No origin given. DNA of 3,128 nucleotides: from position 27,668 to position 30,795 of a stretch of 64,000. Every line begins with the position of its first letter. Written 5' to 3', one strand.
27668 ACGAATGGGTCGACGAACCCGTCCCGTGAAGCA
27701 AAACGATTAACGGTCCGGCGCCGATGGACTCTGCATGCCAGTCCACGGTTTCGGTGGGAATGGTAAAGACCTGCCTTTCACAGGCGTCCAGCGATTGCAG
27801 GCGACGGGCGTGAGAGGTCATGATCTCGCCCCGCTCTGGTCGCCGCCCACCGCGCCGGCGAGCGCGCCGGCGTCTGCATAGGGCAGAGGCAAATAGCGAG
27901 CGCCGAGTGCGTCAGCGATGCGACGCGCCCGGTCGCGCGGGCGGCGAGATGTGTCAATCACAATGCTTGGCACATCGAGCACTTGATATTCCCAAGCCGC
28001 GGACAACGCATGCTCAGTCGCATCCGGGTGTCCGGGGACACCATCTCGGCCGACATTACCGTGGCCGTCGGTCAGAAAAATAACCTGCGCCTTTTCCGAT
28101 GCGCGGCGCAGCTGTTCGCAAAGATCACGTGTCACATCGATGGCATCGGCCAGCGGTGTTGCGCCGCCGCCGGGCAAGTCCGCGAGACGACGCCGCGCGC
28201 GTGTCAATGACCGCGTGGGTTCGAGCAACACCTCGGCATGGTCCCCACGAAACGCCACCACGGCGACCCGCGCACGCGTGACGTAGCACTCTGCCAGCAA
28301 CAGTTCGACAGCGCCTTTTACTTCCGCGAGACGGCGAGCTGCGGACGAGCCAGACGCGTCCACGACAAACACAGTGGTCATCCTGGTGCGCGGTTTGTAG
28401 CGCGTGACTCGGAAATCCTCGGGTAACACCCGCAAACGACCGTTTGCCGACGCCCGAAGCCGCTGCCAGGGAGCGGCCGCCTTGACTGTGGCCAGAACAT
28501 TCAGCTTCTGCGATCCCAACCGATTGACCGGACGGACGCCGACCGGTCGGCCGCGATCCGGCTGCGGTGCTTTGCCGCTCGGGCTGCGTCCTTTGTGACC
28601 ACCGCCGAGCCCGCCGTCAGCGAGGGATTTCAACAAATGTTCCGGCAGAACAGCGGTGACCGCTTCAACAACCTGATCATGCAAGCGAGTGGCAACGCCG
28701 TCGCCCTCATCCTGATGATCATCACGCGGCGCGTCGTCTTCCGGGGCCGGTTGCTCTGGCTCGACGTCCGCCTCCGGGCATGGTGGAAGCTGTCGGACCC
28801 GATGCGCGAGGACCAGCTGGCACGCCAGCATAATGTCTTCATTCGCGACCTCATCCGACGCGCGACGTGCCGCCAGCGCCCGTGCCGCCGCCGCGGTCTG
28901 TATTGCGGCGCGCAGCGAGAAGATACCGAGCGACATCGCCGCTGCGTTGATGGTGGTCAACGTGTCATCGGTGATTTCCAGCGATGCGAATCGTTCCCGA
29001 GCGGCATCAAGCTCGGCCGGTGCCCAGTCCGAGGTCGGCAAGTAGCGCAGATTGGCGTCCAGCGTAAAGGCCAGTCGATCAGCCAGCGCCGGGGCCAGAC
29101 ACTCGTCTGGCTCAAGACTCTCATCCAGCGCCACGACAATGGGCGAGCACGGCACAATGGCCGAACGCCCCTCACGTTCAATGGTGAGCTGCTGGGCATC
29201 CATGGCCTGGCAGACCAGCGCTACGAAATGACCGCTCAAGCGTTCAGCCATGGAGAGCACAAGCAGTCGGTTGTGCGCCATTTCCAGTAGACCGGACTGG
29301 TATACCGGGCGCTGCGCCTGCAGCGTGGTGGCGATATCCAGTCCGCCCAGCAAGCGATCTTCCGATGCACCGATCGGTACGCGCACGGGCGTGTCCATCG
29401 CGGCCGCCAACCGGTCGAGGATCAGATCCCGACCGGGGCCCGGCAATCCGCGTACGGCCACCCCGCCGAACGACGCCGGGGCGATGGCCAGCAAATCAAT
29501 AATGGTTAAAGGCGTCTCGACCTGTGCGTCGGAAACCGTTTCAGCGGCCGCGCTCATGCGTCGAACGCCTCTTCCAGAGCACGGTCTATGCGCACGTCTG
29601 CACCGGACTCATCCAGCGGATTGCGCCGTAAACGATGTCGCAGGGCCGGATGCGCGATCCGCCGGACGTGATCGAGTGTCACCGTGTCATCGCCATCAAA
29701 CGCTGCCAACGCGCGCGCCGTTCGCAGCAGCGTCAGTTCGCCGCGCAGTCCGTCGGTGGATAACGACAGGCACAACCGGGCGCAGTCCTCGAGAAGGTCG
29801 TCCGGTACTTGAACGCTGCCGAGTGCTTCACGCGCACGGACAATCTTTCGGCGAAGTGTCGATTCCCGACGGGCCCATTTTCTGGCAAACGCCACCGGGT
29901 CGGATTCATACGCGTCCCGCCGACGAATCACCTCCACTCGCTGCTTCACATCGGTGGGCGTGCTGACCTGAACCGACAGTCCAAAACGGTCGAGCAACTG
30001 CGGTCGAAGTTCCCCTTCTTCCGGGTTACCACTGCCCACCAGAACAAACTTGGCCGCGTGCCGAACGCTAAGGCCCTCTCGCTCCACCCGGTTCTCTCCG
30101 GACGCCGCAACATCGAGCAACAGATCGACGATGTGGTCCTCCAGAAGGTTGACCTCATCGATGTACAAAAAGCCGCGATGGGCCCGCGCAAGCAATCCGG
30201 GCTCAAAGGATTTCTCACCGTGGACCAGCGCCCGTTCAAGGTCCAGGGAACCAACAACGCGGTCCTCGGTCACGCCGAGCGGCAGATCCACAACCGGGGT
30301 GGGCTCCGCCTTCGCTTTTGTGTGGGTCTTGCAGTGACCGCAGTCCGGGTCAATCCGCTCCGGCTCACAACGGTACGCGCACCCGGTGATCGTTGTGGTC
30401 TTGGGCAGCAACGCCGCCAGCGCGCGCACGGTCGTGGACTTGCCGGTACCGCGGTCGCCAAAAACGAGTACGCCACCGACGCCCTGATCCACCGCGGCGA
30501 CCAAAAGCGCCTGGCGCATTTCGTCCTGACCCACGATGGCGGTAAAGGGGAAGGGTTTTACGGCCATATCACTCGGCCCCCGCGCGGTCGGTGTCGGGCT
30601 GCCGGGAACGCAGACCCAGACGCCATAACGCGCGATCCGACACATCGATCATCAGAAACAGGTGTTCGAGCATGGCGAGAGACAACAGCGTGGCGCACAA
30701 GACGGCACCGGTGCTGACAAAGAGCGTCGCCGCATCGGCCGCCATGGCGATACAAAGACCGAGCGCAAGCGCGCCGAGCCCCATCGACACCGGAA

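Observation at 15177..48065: Photosynthesis gene cluster with antenna, pigment and regulator genes but no reaction-centre, cyclase or carotenoid-desaturase genes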

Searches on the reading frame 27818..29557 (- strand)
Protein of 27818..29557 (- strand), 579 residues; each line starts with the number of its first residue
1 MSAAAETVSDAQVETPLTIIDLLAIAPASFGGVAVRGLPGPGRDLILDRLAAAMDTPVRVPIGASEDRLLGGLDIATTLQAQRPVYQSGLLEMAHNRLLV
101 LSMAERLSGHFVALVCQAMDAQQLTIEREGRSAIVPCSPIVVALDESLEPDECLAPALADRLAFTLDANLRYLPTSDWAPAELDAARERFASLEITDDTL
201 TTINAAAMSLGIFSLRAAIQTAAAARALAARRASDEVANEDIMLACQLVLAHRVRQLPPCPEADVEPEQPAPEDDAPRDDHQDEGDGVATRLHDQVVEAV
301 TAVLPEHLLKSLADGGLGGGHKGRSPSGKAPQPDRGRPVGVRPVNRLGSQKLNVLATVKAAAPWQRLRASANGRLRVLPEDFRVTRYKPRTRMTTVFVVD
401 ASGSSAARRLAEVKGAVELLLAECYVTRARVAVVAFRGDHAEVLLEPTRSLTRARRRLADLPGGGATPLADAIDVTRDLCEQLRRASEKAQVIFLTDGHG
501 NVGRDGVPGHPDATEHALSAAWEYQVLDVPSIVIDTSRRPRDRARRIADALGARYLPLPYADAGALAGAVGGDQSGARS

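Call 6: search_protein_families(library=ncbifam, proteins=[window:27818-29557:-])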
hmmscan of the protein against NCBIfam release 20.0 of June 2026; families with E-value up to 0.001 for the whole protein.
window:27818-29557:- (579 aa): 5 families
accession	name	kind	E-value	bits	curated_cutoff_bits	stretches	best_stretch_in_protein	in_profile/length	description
NF009943.0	PRK13406.1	equivalog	2.4e-175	584.4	571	1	13-571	8-580/585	magnesium chelatase subunit D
TIGR02031.1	BchD-ChlD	equivalog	5.9e-118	395.2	499.55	1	20-566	7-607/608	magnesium chelatase ATPase subunit D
TIGR02442.1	Cob-chelat-sub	hypoth_equivalog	6.4e-82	276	779.45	3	331-558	415-640/641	putative cobaltochelatase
TIGR02030.1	BchI-ChlI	equivalog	2.9e-17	62.8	466.95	2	58-169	94-201/337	magnesium chelatase ATPase subunit I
TIGR03788.1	marine_srt_targ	equivalog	1.3e-06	27.2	551.65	1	392-498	271-379/629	marine proteobacterial sortase target protein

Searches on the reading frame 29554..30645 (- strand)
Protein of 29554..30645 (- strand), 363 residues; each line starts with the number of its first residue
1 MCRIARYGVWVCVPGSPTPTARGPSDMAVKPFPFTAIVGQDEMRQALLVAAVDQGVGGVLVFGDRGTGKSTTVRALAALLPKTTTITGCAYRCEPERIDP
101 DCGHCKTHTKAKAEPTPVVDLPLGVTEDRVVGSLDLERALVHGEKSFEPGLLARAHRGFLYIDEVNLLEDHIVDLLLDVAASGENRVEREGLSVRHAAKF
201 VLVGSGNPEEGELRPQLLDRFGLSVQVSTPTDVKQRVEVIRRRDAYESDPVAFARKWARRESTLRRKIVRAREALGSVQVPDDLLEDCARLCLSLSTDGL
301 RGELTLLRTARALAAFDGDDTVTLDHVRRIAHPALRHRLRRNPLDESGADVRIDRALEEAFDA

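Call 6: search_protein_families(library=ncbifam, proteins=[window:29554-30645:-])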
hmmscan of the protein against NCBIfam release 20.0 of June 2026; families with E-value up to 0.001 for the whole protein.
window:29554-30645:- (363 aa): 14 families
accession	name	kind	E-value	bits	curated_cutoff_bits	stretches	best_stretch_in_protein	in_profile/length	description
TIGR02030.1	BchI-ChlI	equivalog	5.2e-149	496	466.95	1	32-361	1-336/337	magnesium chelatase ATPase subunit I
TIGR02442.1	Cob-chelat-sub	hypoth_equivalog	1.8e-138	462.8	779.45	1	32-347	1-318/641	putative cobaltochelatase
TIGR02031.1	BchD-ChlD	equivalog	2.8e-67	227.8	499.55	1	41-344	1-276/608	magnesium chelatase ATPase subunit D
NF009943.0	PRK13406.1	equivalog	4.6e-22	78.3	571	1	109-347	46-263/585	magnesium chelatase subunit D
TIGR00368.1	TIGR00368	hypoth_equivalog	9.2e-11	41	362.4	1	138-208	277-347/499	YifB family Mg chelatase-like AAA ATPase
TIGR00764.1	lon_rel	equivalog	2.8e-09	36.1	516.6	0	36-83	19-64/608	ATP-dependent protease LonB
NF007365.0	PRK09862.1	equivalog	1e-07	31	530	1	139-209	277-347/506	YifB family Mg chelatase-like AAA ATPase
TIGR02928.1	TIGR02928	subfamily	3.9e-05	22.7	181.3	0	270-329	212-270/366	orc1/cdc6 family replication initiation protein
TIGR02903.1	spore_lon_C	equivalog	0.00015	20.4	678.8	1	29-179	148-288/615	Lon family ATP-dependent protease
TIGR02397.1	dnaX_nterm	equivalog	0.00019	20.8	250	1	30-87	9-67/355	DNA polymerase III subunit gamma/tau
NF009067.0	PRK12402.1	equivalog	0.00023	20.2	317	1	33-79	13-59/340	replication factor C small subunit 2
TIGR02974.1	phageshock_pspF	equivalog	0.00037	19.8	443.55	0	143-226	80-167/336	phage shock protein operon transcriptional activator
NF011523.0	PRK14962.1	equivalog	0.00067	18.6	576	1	30-80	9-60/474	DNA polymerase III subunits gamma and tau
TIGR02902.1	spore_lonB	equivalog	0.00085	18.1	723.3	0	29-179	59-198/531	ATP-dependent protease LonB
